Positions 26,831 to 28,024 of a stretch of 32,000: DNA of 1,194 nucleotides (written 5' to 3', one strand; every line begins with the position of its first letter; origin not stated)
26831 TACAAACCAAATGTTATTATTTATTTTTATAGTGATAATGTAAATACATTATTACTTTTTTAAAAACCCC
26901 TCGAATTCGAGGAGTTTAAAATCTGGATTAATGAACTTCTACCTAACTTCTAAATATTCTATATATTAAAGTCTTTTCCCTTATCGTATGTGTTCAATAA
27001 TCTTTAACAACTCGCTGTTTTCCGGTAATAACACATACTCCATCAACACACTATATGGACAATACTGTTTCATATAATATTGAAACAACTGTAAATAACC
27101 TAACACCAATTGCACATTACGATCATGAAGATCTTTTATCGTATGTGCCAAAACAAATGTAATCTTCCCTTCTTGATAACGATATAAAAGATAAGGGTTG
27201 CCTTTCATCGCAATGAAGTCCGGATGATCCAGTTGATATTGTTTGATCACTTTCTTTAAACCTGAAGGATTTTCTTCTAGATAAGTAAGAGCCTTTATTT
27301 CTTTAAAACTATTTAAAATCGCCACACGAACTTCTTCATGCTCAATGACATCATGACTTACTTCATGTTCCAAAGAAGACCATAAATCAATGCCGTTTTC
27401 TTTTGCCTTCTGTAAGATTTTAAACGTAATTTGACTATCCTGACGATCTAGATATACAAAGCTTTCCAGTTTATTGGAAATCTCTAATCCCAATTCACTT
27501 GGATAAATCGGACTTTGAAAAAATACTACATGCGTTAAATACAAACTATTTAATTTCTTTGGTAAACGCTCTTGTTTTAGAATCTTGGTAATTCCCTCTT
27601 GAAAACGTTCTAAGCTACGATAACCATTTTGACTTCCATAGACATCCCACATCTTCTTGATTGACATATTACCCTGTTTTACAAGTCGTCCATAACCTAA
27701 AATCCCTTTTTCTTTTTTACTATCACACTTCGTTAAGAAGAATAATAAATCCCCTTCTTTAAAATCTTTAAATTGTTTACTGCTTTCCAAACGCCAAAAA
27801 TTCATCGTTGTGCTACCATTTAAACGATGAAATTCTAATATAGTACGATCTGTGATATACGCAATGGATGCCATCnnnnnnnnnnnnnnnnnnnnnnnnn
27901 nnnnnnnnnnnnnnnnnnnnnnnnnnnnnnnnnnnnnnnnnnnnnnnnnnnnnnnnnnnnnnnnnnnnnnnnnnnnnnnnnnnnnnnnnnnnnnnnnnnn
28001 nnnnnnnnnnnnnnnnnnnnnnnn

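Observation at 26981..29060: Orphan Card1/Can2-like CARF nuclease coupled to an unknown 297-aa partner, with no type III CRISPR or cyclase in view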

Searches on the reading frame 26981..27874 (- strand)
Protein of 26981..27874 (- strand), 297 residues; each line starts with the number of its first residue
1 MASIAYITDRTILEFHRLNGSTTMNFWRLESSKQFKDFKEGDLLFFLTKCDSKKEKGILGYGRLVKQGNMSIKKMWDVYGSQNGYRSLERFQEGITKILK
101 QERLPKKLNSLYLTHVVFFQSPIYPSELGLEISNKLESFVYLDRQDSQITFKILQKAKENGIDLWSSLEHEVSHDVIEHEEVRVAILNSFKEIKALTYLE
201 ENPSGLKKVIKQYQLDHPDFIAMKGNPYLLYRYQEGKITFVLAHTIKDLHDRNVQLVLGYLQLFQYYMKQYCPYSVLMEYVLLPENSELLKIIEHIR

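Call 3: search_protein_families(library=pfam, proteins=[window:26981-27874:-], max_evalue=1)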
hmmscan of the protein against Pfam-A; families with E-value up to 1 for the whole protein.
window:26981-27874:- (297 aa): 0 families

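Call 4: search_protein_families(library=padloc, proteins=[window:26981-27874:-], max_evalue=1)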
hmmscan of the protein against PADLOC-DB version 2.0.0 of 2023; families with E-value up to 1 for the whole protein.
window:26981-27874:- (297 aa): 0 families

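Call 5: search_protein_families(library=ncbifam, proteins=[window:26981-27874:-], max_evalue=1)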
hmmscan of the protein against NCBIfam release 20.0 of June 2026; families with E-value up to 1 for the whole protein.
window:26981-27874:- (297 aa): 1 family
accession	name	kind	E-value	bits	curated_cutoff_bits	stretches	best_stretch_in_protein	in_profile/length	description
NF049854.1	tandem_WD_0033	domain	0.12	12.6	40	1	145-162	8-25/48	WD_0033/WD_0034 family tandem repeat-containing protein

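Call 8: search_solved_structures(query=window:26981-27874:-, max_evalue=10)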
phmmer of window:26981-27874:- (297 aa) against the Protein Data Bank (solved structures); distinct sequences matched with E-value up to 10: 1.
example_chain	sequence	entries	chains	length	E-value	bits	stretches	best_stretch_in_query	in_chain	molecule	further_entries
4zv1_A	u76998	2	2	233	1.3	11.8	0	60-103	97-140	AncQR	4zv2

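Call 9: search_protein_families(library=phrogs, proteins=[window:26981-27874:-], max_evalue=0.1)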
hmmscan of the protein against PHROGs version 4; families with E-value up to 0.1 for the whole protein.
window:26981-27874:- (297 aa): 0 families

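Call 10: find_homologous_proteins(query=window:26981-27874:-, max_evalue=0.001)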
Query window:26981-27874:- (297 aa): 192 proteins with E <= 0.001 among 753 candidates; the best 120 are listed.
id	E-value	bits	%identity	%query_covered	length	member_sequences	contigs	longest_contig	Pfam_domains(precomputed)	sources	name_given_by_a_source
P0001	1.3e-193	660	99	100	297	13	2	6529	-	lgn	-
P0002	1.6e-78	282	49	99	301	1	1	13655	-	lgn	-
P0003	2.9e-75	272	45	100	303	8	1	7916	-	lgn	-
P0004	1.2e-74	270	45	97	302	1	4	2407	-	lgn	-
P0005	6.6e-73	264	43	96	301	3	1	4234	-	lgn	-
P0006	8.8e-70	254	44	100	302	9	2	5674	-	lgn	-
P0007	1.3e-67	247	42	96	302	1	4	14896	-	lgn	-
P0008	1.8e-66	243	42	95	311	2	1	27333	-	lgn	-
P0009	1.4e-64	237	43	89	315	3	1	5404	-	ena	-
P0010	1.8e-63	233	40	96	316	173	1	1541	-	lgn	-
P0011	4.5e-63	232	38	99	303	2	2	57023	-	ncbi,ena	-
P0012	9.6e-63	231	39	100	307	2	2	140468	-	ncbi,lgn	-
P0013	1.6e-62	230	39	100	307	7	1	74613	-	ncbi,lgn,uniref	ncbi:MAG: hypothetical protein ACK5L6_05775 [Anaerorhabdus sp.]|uniref:hypothetical protein n=1 Tax=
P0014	1.8e-62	230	40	96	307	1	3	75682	-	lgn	-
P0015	7.5e-62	228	41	100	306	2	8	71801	-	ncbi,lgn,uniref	ncbi:hypothetical protein [Anaerorhabdus sp.]|uniref:hypothetical protein n=1 Tax=Anaerorhabdus sp. 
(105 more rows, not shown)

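Call 13: find_related_loci(query=A1, collection=genome_contigs, flank=10000)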
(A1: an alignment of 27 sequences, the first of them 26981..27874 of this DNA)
Query A1 (297 aa) in genome_contigs; peptide patterns used: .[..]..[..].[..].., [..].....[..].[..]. (x = any residue, [..] = any of these).
218 stretches matched a pattern; 185 encode a relative of the query (tblastn E <= 1e-3); the best 80 are kept; 80 distinct loci.
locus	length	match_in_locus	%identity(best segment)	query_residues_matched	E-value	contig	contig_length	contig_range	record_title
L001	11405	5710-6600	98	1-297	0e+0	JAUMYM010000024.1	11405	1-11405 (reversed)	MAG: Erysipelotrichaceae bacterium isolate S17M_Sa_23 NODE_2335_length_11405_cov_8.480441, whole genome shotgun sequence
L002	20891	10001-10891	40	1-287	8e-70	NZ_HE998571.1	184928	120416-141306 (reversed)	Holdemania massiliensis AP2, whole genome shotgun sequence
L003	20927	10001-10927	39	1-296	5e-68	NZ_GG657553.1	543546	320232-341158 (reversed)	Holdemania filiformis DSM 12042 Scfld2, whole genome shotgun sequence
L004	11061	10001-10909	41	1-296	2e-67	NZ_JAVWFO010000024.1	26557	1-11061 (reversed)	MAG: Anaerorhabdus sp. isolate CGS1Y1-bin47 NODE_1430_length_26557_cov_31.621123, whole genome shotgun sequence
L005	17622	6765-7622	39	1-276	1e-66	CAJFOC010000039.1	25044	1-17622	uncultured Holdemania sp. isolate Coassembly_mag_156 genome assembly, contig: MAGpy_11413_min2k_bin_156_fak87_829499, wh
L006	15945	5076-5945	43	1-286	1e-66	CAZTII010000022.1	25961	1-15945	MAG TPA_asm: uncultured Erysipelotrichaceae bacterium isolate SRP192927_co5_267 genome assembly, contig: NODE_2093_lengt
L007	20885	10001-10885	40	1-285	1e-66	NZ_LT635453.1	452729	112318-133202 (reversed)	Holdemania sp. Marseille-P2844 strain Marseille-P2844T, whole genome shotgun sequence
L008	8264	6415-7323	41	1-296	2e-66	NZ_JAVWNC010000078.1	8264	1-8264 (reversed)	MAG: Anaerorhabdus sp. isolate CGS1Y4-bin55 NODE_6509_length_8264_cov_150.961262, whole genome shotgun sequence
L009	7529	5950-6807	36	1-285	2e-65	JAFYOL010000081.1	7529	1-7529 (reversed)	MAG: Erysipelotrichaceae bacterium isolate RGIG7276 Water_buffalos_Cecum-4__c305195, whole genome shotgun sequence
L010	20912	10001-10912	41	1-296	1e-65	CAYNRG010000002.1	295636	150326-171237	MAG TPA_asm: uncultured Erysipelotrichaceae bacterium isolate SRP324684_co1_21 genome assembly, contig: NODE_8_length_29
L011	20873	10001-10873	39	1-286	2e-65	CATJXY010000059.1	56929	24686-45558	MAG: uncultured Erysipelotrichaceae bacterium isolate iMGMC-791_1678881711 genome assembly, contig: MegahitA5_3462, whol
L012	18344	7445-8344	38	1-293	1e-64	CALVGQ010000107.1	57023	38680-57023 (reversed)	MAG: uncultured Erysipelotrichaceae bacterium isolate E09__bin1 genome assembly, contig: E09__k127_1404666, whole genome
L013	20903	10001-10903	39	1-297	1e-64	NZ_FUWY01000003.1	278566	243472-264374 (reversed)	Anaerorhabdus furcosa strain ATCC 25662, whole genome shotgun sequence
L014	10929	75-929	40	1-280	9e-65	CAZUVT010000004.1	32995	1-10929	MAG TPA_asm: uncultured Erysipelotrichaceae bacterium isolate SRP199465_co2_865 genome assembly, contig: NODE_3225_lengt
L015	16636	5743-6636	38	1-296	1e-63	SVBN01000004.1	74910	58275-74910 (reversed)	MAG: Erysipelotrichaceae bacterium isolate SIG229 NODE_8463_length_74910_cov_2.365070, whole genome shotgun sequence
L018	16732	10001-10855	36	1-285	9e-63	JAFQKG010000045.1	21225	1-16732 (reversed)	MAG: Erysipelotrichaceae bacterium isolate RGIG1896 Goat_Cecum.Co__c674320, whole genome shotgun sequence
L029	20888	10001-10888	37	1-294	8e-60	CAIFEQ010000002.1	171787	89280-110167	MAG: uncultured Erysipelotrichaceae bacterium isolate UMB00059 genome assembly, contig: NODE_22_length_171787_cov_6.2138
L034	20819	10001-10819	39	1-269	4e-59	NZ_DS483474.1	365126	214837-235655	Amedibacillus dolichus DSM 3991 Scfld_02_14, whole genome shotgun sequence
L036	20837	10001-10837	41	1-285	3e-58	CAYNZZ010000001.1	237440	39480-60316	MAG TPA_asm: uncultured Erysipelotrichaceae bacterium isolate SRP287540_co1_245 genome assembly, contig: NODE_7_length_2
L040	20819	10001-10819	41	1-270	1e-57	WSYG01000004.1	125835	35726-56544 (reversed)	MAG: Erysipelotrichaceae bacterium isolate X3_MetaBAT.3 scaffold_425, whole genome shotgun sequence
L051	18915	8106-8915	38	1-270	2e-56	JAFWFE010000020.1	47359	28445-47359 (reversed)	MAG: Solobacterium sp. isolate RGIG5684 Sheep_Duodenum.Co__c308460, whole genome shotgun sequence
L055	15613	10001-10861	39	1-289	2e-56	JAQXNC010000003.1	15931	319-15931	MAG: Bacillota bacterium isolate SUG1343 k141_430882, whole genome shotgun sequence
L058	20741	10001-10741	39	1-242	5e-56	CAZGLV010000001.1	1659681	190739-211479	MAG TPA_asm: uncultured Erysipelotrichaceae bacterium isolate binchicken_co158_39 genome assembly, contig: NODE_1_length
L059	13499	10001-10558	50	1-186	2e-56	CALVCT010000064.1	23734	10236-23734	MAG: uncultured Erysipelotrichaceae bacterium isolate E21__bin185 genome assembly, contig: E21__k127_7457403, whole geno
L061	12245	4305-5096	40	1-271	4e-56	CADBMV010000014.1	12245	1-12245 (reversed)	MAG: uncultured Erysipelotrichaceae bacterium isolate RUG14118 genome assembly, contig: RUG14118_asm_14, whole genome sh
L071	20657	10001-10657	43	1-221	1e-55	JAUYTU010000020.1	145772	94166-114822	MAG: Erysipelotrichaceae bacterium isolate C8_maxbin.054 C8_k141_42418, whole genome shotgun sequence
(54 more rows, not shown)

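Call 18: search_protein_families(library=pfam, proteins=[L010:8315-9982:+, L010:10928-12808:+, L034:9350-9940:+, L051:7505-8104:+, L040:11542-12324:+, L058:10954-11931:+, L071:10921-11910:+, L018:8713-9906:+, L002:8458-9534:+, L029:8201-9967:-], max_evalue=0.001)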
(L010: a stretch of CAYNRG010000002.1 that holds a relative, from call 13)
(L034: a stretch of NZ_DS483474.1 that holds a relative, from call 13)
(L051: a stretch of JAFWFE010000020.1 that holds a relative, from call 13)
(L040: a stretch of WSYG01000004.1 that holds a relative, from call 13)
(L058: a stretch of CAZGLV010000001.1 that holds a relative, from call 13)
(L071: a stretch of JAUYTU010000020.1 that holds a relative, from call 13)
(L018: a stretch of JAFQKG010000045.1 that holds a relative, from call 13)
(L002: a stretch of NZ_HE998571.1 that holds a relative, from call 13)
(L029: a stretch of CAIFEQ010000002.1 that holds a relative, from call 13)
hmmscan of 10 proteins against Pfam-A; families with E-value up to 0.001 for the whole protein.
L010:8315-9982:+ (555 aa): 1 family
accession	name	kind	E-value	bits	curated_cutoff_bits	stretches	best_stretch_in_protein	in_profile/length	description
PF01268.25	FTHFS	-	4.9e-266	883.8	27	1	2-555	1-556/556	Formate--tetrahydrofolate ligase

L010:10928-12808:+ (626 aa): 6 families
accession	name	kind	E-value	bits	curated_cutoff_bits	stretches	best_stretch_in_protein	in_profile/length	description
PF01134.28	GIDA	-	5.2e-155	516.8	22.1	1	8-399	2-391/391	Glucose inhibited division protein A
PF13932.14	SAM_GIDA_C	-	1e-24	86.6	27.1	1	557-612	1-56/57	tRNA modifying enzyme MnmG/GidA C-terminal helical bundle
PF21680.2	GIDA_C_1st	-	7.7e-24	84.7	24.7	1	460-551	1-94/96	tRNA modifying enzyme MnmG/GidA C-terminal helical domain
PF07992.20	Pyr_redox_2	-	2.4e-05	24.4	26.1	1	7-156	2-109/291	Pyridine nucleotide-disulphide oxidoreductase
PF12831.13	FAD_oxidored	-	0.00014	21.8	27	1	7-35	1-29/416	FAD dependent oxidoreductase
PF00890.30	FAD_binding_2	-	0.0008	19.1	20.4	1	8-35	2-29/414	FAD binding domain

L034:9350-9940:+ (196 aa): 5 families
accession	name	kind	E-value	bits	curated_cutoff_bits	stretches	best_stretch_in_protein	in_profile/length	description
PF13662.12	Toprim_4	-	2.3e-27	95.5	25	1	80-169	2-85/85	Toprim domain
PF01751.28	Toprim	-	5.9e-13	49.2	23.1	1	81-168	2-96/96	Toprim domain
PF21175.2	RecR_C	-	8.6e-12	44.7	22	1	171-194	1-24/24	RecR, C-terminal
PF21176.3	RecR_HhH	-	1.1e-09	38.4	27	1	7-48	2-43/45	RecR, helix-hairpin-helix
PF02132.21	RecR_ZnF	-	1e-07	32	22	1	53-73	1-21/21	RecR, Cys4-zinc finger domain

L051:7505-8104:+ (199 aa): 5 families
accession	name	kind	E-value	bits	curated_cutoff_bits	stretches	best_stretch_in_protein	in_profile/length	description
PF13662.12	Toprim_4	-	3e-20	72.7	25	1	80-170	2-85/85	Toprim domain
PF21176.3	RecR_HhH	-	8.3e-14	51.6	27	1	8-48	3-43/45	RecR, helix-hairpin-helix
PF01751.28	Toprim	-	3e-10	40.6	23.1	1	80-167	1-94/96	Toprim domain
PF21175.2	RecR_C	-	1.4e-09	37.6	22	1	172-195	1-24/24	RecR, C-terminal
PF02132.21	RecR_ZnF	-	4.8e-09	36.2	22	1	53-73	1-21/21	RecR, Cys4-zinc finger domain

L040:11542-12324:+ (260 aa): 2 families
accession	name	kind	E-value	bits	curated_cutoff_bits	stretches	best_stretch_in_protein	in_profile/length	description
PF20143.4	NAD_kinase_C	-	4.4e-12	46.3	23.7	1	129-244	10-123/126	ATP-NAD kinase C-terminal domain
PF01513.26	NAD_kinase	-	1.9e-08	35.1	25.5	1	26-93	62-127/130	ATP-NAD kinase N-terminal domain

L058:10954-11931:+ (325 aa): 1 family
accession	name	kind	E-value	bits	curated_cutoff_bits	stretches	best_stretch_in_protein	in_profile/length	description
PF00248.27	Aldo_ket_red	-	3e-71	240.3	24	1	22-322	2-290/291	Aldo/keto reductase family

L071:10921-11910:+ (329 aa): 1 family
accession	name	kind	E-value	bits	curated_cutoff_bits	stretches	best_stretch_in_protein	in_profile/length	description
PF00248.27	Aldo_ket_red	-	6.3e-59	199.9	24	1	26-325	2-289/291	Aldo/keto reductase family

L018:8713-9906:+ (397 aa): 1 family
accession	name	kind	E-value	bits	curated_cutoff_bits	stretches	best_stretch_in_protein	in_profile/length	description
PF17225.8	DUF5301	-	9.7e-13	49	23.1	1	39-111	24-97/97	Domain of unknown function (DUF5300)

L002:8458-9534:+ (358 aa): 3 families
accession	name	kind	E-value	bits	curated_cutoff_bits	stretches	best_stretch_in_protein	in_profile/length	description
PF14399.12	BtrH_N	-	1.7e-32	112.9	29.7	1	19-149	1-134/134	Butirosin biosynthesis protein H, N-terminal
PF16169.10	DUF4872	-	4.7e-29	101.8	28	1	174-346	2-173/173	Domain of unknown function (DUF4872)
PF13529.12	Peptidase_C39_2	-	3.4e-08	34.6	24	1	74-148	69-141/143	Peptidase_C39 like family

L029:8201-9967:- (588 aa): 0 families

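Call 19: predict_structure(alignment_id=A1)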
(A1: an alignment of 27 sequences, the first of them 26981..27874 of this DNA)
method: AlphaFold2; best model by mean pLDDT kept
length: 297 residues; sequences in the alignment: 27
mean_pLDDT: 86.1   pTM: 0.82
mean pLDDT of the five models: 86.1, 85.0, 84.5, 84.1, 81.7
residues with pLDDT >= 90: 143; 70-90: 121; 50-70: 33; < 50: 0
segments of 3 or more residues with pLDDT < 50: none
pLDDT, mean of each block of 10 residues (from residue 1): 83 90 89 75 91 88 94 97 96 90 90 94 93 83 87 93 76 78 91 72 81 93 87 93 76 81 91 90 73 61
secondary structure, 60 per line:
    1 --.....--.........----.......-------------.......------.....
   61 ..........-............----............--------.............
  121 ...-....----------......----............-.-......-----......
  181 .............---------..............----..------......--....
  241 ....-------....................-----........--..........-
elements in order: E3-7 H10-18 E23-29 E43-49 E56-70 H72-83 H88-99 E108-123 H125-128 E139-141 H149-160 H164-169 H175-193 H203-216 E229-234 E237-244 H252-271 E277-284 H287-296

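Call 22: fold_search(model_id=the predicted structure, library=pdb)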
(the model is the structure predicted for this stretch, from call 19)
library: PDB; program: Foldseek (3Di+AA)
matches with E <= 10: 924; with E <= 0.001: 9
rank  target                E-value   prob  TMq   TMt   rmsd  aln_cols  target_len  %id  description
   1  5y6b_B                5.2e-06  1.00  0.37  0.70   3.8       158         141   11  Crystal structure of ZmASCH Y47F mutant protein from Zymomonas mobilis (released 2018-07-18)
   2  5y6b_D                5.8e-06  1.00  0.36  0.69   3.9       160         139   13  Crystal structure of ZmASCH Y47F mutant protein from Zymomonas mobilis (released 2018-07-18)
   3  2kku_MODEL_1_A        7.4e-06  1.00  0.32  0.61   4.0       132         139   15  Solution structure of protein af2351 from Archaeoglobus fulgidus. Northeast Structural Genomics Consortium tar (released 2009-07-14)
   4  5guq_C                9.4e-06  1.00  0.36  0.65   3.9       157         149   13  Crystal structure of ASCH from Zymomonas mobilis (released 2017-08-30)
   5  5gus_B                1.4e-05  1.00  0.37  0.70   3.5       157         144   11  Crystal structure of ASCH domain from Zymomonas mobilis (released 2017-08-30)
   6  5y6b_A                1.5e-05  1.00  0.36  0.66   3.9       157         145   12  Crystal structure of ZmASCH Y47F mutant protein from Zymomonas mobilis (released 2018-07-18)
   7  5y6c_A                1.6e-05  1.00  0.37  0.70   3.4       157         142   10  Crystal structure of ZmASCH S128A mutant protein from Zymomonas mobilis (released 2018-07-18)
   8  5guq_A                2.9e-05  1.00  0.35  0.66   4.1       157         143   12  Crystal structure of ASCH from Zymomonas mobilis (released 2017-08-30)
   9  5gus_A                3.0e-05  1.00  0.37  0.69   3.7       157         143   12  Crystal structure of ASCH domain from Zymomonas mobilis (released 2017-08-30)
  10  6n0s                  1.4e-03  1.00  0.37  0.56   4.6       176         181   12  N-terminal domain of Staphylothermus marinus McrB (released 2019-11-13)
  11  7s9v_A                3.8e-02  0.85  0.26  0.07  10.3       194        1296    7  DrmAB:ADP (released 2022-06-15)
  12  3ux3_A                4.6e-02  0.60  0.18  0.34  10.0       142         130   10  Crystal Structure of Domain-Swapped Fam96a minor dimer (released 2012-05-30)
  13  9iqu                  7.3e-02  0.23  0.16  0.20  18.1       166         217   13  phage HY126 dCMP hydroxylase-AfhB with sustrate dCMP (released 2025-07-16)
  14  9iqc                  9.3e-02  0.16  0.15  0.19  18.3       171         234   14  Monooxygenase dependent on riboflavin with dCMP and FAD (released 2025-07-16)
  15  6s81_C                1.0e-01  0.66  0.16  0.12  13.5        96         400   10  Crystal structure of methionine adenosyltransferase from Pyrococcus furiosus (released 2020-02-05)
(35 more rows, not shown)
